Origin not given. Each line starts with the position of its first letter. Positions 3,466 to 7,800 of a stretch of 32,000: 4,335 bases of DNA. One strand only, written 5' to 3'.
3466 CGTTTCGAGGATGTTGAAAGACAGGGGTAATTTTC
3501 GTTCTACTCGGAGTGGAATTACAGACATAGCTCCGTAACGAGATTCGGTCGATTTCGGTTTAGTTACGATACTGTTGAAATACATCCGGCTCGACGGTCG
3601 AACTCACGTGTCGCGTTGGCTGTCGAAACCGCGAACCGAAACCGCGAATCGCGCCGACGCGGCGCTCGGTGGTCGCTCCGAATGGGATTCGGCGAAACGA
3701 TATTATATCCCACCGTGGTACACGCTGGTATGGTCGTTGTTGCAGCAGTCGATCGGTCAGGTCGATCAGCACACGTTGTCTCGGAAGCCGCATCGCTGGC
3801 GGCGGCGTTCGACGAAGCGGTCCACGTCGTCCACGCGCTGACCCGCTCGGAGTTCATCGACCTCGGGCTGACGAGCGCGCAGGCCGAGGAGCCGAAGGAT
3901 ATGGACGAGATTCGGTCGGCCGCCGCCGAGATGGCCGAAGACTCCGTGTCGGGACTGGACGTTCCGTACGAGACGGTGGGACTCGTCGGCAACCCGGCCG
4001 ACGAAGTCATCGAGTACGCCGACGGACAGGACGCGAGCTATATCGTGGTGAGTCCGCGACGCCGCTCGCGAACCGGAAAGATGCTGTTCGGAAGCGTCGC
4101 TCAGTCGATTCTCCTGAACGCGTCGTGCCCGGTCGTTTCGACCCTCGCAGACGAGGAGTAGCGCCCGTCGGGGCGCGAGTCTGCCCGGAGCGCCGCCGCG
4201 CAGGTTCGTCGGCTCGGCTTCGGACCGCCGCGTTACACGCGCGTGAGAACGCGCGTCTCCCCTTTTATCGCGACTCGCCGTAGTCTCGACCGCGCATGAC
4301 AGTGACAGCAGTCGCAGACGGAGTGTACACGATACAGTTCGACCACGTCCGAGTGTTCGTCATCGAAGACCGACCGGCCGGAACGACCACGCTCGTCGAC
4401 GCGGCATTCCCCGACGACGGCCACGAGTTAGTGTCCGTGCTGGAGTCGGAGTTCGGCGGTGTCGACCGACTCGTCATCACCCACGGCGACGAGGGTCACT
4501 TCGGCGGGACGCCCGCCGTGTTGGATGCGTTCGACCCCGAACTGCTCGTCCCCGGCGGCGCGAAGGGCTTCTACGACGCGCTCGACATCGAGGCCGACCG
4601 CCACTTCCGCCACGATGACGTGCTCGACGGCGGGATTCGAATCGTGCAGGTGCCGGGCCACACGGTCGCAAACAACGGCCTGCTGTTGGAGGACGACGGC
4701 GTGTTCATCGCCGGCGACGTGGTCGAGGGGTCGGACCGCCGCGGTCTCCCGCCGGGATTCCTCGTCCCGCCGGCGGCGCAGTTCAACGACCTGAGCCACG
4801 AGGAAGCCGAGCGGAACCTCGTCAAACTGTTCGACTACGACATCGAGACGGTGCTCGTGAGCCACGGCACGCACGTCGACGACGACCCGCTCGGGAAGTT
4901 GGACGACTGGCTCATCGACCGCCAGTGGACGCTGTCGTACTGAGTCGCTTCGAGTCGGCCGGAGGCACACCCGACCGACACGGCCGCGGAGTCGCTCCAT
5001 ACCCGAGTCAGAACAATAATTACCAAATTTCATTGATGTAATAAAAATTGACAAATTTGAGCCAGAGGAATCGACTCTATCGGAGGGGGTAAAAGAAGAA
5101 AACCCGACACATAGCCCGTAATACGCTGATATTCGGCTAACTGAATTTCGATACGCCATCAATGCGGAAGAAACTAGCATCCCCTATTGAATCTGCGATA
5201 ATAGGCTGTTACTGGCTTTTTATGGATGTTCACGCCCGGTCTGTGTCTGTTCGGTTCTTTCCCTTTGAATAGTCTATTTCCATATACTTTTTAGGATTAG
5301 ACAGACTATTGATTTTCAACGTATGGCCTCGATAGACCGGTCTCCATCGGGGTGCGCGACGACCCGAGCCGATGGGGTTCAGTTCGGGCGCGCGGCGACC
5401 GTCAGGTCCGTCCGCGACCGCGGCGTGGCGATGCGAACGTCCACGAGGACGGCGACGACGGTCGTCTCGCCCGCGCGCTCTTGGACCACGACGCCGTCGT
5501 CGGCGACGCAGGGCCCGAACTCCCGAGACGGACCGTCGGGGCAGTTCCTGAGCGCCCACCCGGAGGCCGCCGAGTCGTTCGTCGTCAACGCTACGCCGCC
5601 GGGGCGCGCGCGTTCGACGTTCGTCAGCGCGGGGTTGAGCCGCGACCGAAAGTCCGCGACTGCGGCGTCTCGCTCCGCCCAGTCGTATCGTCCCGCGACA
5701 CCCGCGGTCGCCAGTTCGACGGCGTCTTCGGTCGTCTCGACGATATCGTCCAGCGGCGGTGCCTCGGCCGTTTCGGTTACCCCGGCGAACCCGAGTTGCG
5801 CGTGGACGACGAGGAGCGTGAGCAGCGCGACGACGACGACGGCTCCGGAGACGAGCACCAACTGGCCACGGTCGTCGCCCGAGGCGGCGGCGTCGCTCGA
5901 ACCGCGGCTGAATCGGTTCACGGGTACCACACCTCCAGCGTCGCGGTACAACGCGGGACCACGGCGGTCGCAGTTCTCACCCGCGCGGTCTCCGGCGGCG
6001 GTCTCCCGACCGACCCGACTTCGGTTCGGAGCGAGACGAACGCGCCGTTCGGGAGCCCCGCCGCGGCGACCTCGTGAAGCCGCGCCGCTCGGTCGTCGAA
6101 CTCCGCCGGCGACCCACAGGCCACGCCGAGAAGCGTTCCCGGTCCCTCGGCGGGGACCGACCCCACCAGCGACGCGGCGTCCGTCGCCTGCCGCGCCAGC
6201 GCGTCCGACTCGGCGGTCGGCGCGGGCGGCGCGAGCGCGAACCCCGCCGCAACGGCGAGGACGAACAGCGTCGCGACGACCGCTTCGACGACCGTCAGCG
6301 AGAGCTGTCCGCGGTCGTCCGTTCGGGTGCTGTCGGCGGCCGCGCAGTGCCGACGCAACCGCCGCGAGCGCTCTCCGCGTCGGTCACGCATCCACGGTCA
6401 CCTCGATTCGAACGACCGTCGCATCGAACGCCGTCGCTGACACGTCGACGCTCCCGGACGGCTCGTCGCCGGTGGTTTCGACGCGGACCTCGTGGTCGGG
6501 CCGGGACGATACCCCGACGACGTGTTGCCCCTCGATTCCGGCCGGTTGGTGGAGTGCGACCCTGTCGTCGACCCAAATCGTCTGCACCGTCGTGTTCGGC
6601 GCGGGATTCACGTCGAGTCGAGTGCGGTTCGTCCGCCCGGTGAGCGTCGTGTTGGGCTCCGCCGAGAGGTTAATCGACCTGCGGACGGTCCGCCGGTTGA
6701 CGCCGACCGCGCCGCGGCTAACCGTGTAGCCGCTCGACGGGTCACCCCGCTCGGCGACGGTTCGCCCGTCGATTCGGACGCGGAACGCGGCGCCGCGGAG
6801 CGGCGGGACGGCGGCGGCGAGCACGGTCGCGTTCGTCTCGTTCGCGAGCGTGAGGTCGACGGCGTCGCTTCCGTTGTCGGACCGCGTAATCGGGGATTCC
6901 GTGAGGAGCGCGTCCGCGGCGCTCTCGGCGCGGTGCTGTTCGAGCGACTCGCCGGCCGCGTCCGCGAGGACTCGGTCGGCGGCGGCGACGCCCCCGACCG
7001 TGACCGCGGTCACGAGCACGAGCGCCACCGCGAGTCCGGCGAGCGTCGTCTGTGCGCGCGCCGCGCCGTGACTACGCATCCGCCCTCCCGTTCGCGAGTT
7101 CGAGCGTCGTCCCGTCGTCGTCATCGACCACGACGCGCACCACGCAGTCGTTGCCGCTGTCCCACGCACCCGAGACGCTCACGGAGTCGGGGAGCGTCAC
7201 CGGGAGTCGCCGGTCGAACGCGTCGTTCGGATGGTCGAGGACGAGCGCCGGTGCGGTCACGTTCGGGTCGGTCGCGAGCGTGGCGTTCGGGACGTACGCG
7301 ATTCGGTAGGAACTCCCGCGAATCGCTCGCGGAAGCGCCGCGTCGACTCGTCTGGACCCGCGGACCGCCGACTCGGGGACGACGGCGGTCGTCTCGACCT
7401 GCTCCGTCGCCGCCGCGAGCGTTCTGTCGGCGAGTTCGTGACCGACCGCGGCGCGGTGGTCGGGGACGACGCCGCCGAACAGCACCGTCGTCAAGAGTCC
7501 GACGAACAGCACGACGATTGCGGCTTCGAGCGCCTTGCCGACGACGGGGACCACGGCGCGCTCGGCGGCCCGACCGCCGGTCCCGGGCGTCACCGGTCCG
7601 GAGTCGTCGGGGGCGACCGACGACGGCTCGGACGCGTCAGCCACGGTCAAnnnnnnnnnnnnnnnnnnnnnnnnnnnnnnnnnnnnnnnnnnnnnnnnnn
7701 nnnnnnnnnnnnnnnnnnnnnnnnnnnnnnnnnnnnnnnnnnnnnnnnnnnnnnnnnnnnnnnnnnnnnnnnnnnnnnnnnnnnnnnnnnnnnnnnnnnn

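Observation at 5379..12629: Seven-gene, translationally coupled type IV pilus-like operon with five different, uncharacterised class-III-signal proteins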

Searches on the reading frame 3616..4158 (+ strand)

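Call 67: search_protein_families(library=pfam, proteins=[window:3616-4158:+], max_evalue=0.001)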
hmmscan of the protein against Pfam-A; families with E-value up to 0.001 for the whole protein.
window:3616-4158:+ (181 aa): 1 family
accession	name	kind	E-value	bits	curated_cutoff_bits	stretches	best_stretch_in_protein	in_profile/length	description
PF00582.32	Usp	-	6.2e-23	82.4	24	1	41-174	5-138/141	Universal stress protein family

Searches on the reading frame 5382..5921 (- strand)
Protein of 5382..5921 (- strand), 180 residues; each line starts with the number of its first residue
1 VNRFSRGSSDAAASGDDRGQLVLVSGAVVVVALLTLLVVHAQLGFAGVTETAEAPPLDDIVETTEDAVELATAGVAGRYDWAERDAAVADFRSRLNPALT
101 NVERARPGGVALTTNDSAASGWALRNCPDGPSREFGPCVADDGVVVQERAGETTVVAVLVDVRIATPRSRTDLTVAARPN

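Call 6: search_protein_families(library=pfam, proteins=[window:5382-5921:-], max_evalue=0.1)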
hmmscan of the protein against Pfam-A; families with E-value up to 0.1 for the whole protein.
window:5382-5921:- (180 aa): 1 family
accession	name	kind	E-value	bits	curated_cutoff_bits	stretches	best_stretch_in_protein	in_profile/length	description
PF23922.1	DUF7261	-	1.7e-55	188.2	27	1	16-177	2-168/169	Family of unknown function (DUF7261)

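Call 7: search_protein_families(library=ncbifam, proteins=[window:5382-5921:-], max_evalue=0.1)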
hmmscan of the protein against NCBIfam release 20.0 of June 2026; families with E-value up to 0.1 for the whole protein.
window:5382-5921:- (180 aa): 0 families

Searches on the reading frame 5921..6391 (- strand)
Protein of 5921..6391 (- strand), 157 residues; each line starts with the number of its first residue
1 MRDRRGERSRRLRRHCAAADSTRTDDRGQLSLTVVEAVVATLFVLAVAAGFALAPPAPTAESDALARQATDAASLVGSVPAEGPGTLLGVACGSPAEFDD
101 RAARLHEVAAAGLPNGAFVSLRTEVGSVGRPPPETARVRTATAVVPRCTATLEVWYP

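Call 6: search_protein_families(library=pfam, proteins=[window:5921-6391:-], max_evalue=0.1)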
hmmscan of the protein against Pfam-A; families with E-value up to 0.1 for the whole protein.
window:5921-6391:- (157 aa): 1 family
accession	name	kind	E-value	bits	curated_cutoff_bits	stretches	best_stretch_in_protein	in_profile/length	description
PF23923.1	DUF7262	-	1e-36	126.7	27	1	26-156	1-132/132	Family of unknown function (DUF7262)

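Call 7: search_protein_families(library=ncbifam, proteins=[window:5921-6391:-], max_evalue=0.1)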
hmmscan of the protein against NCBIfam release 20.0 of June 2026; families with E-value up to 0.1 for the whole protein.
window:5921-6391:- (157 aa): 0 families

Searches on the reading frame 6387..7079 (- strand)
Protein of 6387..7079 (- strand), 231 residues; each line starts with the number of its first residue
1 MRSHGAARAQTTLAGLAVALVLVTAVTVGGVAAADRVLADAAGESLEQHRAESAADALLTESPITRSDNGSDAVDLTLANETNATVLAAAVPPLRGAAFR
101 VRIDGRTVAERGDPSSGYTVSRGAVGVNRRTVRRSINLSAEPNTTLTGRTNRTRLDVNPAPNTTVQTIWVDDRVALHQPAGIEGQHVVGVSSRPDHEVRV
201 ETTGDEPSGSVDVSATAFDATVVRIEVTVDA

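Call 6: search_protein_families(library=pfam, proteins=[window:6387-7079:-], max_evalue=0.1)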
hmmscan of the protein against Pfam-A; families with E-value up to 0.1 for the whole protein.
window:6387-7079:- (231 aa): 1 family
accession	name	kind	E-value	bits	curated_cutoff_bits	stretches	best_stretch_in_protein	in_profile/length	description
PF23924.1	DUF7263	-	4.6e-63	213.2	27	1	7-230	1-222/222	Family of unknown function (DUF7263)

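Call 7: search_protein_families(library=ncbifam, proteins=[window:6387-7079:-], max_evalue=0.1)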
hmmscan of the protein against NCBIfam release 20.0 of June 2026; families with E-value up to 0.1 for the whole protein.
window:6387-7079:- (231 aa): 0 families

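Call 49: search_solved_structures(query=window:6387-7079:-, max_evalue=1)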
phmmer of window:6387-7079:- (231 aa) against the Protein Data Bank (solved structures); distinct sequences matched with E-value up to 1: 0.

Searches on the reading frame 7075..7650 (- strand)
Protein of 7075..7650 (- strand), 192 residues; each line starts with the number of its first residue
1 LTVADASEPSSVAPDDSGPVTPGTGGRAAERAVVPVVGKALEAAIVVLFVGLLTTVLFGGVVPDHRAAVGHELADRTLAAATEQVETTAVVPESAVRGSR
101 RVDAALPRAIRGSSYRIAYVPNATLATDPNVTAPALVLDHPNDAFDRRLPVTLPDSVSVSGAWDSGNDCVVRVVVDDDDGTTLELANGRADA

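Call 6: search_protein_families(library=pfam, proteins=[window:7075-7650:-], max_evalue=0.1)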
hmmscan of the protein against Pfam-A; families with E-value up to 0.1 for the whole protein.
window:7075-7650:- (192 aa): 2 families
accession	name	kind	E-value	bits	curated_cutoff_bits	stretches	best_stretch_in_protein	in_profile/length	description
PF23928.1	DUF7266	-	2e-46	157.8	27.6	1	29-185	2-144/145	Family of unknown function (DUF7266)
PF07790.16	Pilin_N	-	0.072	14.4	25.2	0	31-67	1-38/78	Archaeal Type IV pilin, N-terminal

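Call 7: search_protein_families(library=ncbifam, proteins=[window:7075-7650:-], max_evalue=0.1)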
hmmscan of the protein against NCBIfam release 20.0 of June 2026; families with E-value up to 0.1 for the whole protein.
window:7075-7650:- (192 aa): 0 families

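Call 48: search_solved_structures(query=window:7075-7650:-, max_evalue=1)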
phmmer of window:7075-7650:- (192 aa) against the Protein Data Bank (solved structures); distinct sequences matched with E-value up to 1: 0.

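Call 51: find_homologous_proteins(query=window:7075-7650:-, max_evalue=0.00001)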
Query window:7075-7650:- (192 aa): 126 proteins with E <= 0.00001 among 1478 candidates; the best 120 are listed.
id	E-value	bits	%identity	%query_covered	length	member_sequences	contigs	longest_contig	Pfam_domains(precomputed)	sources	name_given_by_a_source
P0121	2.0e-111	388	97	99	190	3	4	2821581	PF23928.2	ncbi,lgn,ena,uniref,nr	ncbi:hypothetical protein C5B89_05370 [Haloferax sp. Atlit-47N]|uniref:DUF7266 family protein n=1 Ta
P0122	9.3e-111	386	98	99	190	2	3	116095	PF23928.2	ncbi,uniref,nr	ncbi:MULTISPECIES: hypothetical protein [unclassified Haloferax]|uniref:DUF7266 family protein n=1 T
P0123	4.0e-94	331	87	99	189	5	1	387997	PF23928.2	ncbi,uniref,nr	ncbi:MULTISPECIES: hypothetical protein [unclassified Haloferax]|uniref:DUF7266 family protein n=1 T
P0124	2.7e-91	322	84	99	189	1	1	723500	PF23928.2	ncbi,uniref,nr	ncbi:DUF7266 family protein [Haloferax sulfurifontis]|uniref:Uncharacterized protein n=1 Tax=Halofer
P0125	8.9e-76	272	82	84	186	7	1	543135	PF23928.2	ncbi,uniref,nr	ncbi:DUF7266 family protein [Haloferax prahovense]|uniref:DUF7266 family protein n=1 Tax=Haloferax p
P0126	1.5e-74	268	77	86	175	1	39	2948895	PF23928.2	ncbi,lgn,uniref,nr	ncbi:hypothetical protein E6P09_06020 [Haloferax mediterranei ATCC 33500]|uniref:Uncharacterized pro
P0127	2.8e-72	260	77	85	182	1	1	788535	PF23928.2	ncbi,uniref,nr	ncbi:hypothetical protein C440_16509 [Haloferax mucosum ATCC BAA-1512]|uniref:Uncharacterized protei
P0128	5.3e-68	246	82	74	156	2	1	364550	PF23928.2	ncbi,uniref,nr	ncbi:hypothetical protein AUR65_018220 [Haloferax marisrubri]|uniref:Uncharacterized protein n=1 Tax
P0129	8.5e-66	239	69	90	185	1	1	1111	PF23928.2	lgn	-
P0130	7.5e-65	236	72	81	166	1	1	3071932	PF23928.2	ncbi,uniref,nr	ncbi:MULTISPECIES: hypothetical protein [Haloferax]|uniref:Uncharacterized protein n=1 Tax=Haloferax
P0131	6.9e-64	233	69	84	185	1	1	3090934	PF23928.2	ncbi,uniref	ncbi:hypothetical protein [Haloferax sp. YSSS75]|uniref:DUF7266 family protein n=1 Tax=Haloferax sp.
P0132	1.5e-63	232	72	81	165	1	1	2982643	PF23928.2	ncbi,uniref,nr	ncbi:hypothetical protein GJR96_02295 [Haloferax sp. MBLA0076]|uniref:Uncharacterized protein n=1 Ta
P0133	1.8e-63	232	72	84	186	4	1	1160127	PF23928.2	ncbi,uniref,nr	ncbi:DUF7266 family protein [Haloferax larsenii]|uniref:DUF7266 family protein n=1 Tax=Haloferax lar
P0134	2.6e-63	231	71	84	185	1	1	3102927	PF23928.2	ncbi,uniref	ncbi:hypothetical protein ACH9L7_09925 [Haloferax sp. S1W]|uniref:DUF7266 family protein n=1 Tax=Hal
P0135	2.5e-61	225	69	84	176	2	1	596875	PF23928.2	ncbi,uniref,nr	ncbi:hypothetical protein C453_05244 [Haloferax elongans ATCC BAA-1513]|uniref:Uncharacterized prote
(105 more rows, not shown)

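Call 57: predict_structure(alignment_id=A1)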
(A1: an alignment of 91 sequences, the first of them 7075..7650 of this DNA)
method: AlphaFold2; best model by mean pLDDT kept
length: 192 residues; sequences in the alignment: 91
mean_pLDDT: 84.6   pTM: 0.68
mean pLDDT of the five models: 84.6, 82.2, 82.1, 81.2, 78.5
residues with pLDDT >= 90: 115; 70-90: 35; 50-70: 37; < 50: 5
segments of 3 or more residues with pLDDT < 50: none
pLDDT, mean of each block of 10 residues (from residue 1): 55 55 53 69 95 82 82 98 96 82 96 97 91 97 97 95 97 88 88 47
secondary structure, 60 per line:
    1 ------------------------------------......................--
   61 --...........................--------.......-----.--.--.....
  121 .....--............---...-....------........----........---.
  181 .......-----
elements in order: H37-58 H63-89 E98-104 E116-125 E128-139 E147-150 E157-164 E169-176 E180-187

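Call 61: fold_search(model_id=the predicted structure, library=pdb)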
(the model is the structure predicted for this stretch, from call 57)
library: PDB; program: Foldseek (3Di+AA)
matches with E <= 10: 811; with E <= 0.001: 0
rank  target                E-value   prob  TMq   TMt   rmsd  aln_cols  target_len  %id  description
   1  1oww_MODEL_1_A        9.4e-02  0.07  0.10  0.16  16.6       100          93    8  Solution structure of the first type III module of human fibronectin determined by 1H, 15N NMR spectroscopy (released 2003-10-07)
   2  8eed_N                1.4e-01  0.09  0.12  0.18  16.2       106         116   20  Crystal structure of a NHP anti-ZIKV neutralizing antibody rhMZ107-B in complex with ZIKV E glycoprotein (released 2023-08-30)
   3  9oi2_J                1.5e-01  0.06  0.12  0.18  16.4       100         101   14  Structure of human Fab 245 in complex with influenza H1N1 A/Solomon Island/3/2006 hemagglutinin (released 2026-02-04)
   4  4pz6_B                1.6e-01  0.06  0.13  0.08  11.7       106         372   11  PCE1 guanylyltransferase bound to SER2/SER5 phosphorylated RNA pol II CTD (released 2014-06-25)
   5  3e3q_C                2.1e-01  0.04  0.11  0.16  17.2       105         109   11  Structure of the 3alpham13 high-affinity mutant of the 2C TCR in complex with Ld/QL9 (released 2008-11-04)
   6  2e7l_A                2.4e-01  0.05  0.11  0.17  16.5       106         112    7  Structure of a high-affinity mutant of the 2C TCR in complex with Ld/QL9 (released 2007-04-24)
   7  6arq_A                2.6e-01  0.07  0.11  0.18  15.6       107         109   11  Crystal structure of CD96 (D1) bound to CD155/necl-5 (D1-3) (released 2018-11-21)
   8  8k0a_B                2.6e-01  0.02  0.10  0.10  18.6       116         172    8  CryoEM structure of 3-phenylpropionate/cinnamic acid dioxygenase HcaE-HcaF complex (released 2024-07-10)
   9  3k5i_B                2.7e-01  0.04  0.11  0.07  13.2        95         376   10  Crystal structure of N5-carboxyaminoimidazole synthase from aspergillus clavatus in complex with ADP and 5-aminoimadaz (released 2009-10-20)
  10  7n8g_B                2.7e-01  0.01  0.08  0.09  16.5       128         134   12  Crystal structure of R20A-R22A human Galectin-7 mutant (released 2023-01-25)
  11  1i9e                  2.9e-01  0.04  0.11  0.16  17.2       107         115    9  TCR DOMAIN (released 2001-12-05)
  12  8eed_F                3.3e-01  0.07  0.12  0.19  15.5       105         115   18  Crystal structure of a NHP anti-ZIKV neutralizing antibody rhMZ107-B in complex with ZIKV E glycoprotein (released 2023-08-30)
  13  1hw7                  3.5e-01  0.08  0.16  0.14  16.2       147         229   15  HSP33, HEAT SHOCK PROTEIN WITH REDOX-REGULATED CHAPERONE ACTIVITY (released 2001-05-16)
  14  8ef0_L                3.5e-01  0.04  0.11  0.10  14.8       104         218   18  Crystal structure of a NHP anti-ZIKV neutralizing antibody rhMZ104-D (released 2023-08-30)
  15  2ox5_D                4.0e-01  0.06  0.13  0.19  14.1       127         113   13  The SoxYZ complex of Paracoccus pantotrophus (released 2007-05-22)
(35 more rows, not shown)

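Call 76: search_solved_structures(query=A1, max_evalue=10)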
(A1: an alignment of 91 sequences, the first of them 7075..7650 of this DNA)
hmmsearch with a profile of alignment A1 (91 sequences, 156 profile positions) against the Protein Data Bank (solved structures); distinct sequences matched with E-value up to 10: 4.
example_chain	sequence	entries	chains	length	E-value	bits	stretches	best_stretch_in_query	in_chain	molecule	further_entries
8gi2_A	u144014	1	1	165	0.14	15.1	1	8-37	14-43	Natrinema pilin, PilA2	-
8fj5_A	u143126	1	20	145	1.1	12.2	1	5-39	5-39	Pilin_N domain-containing protein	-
2jvm_A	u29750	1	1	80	1.7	11.6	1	71-108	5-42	Uncharacterized protein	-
9myg_A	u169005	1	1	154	1.8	11.6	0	8-38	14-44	Archaeal Type IV pilin N-terminal domain-containing protein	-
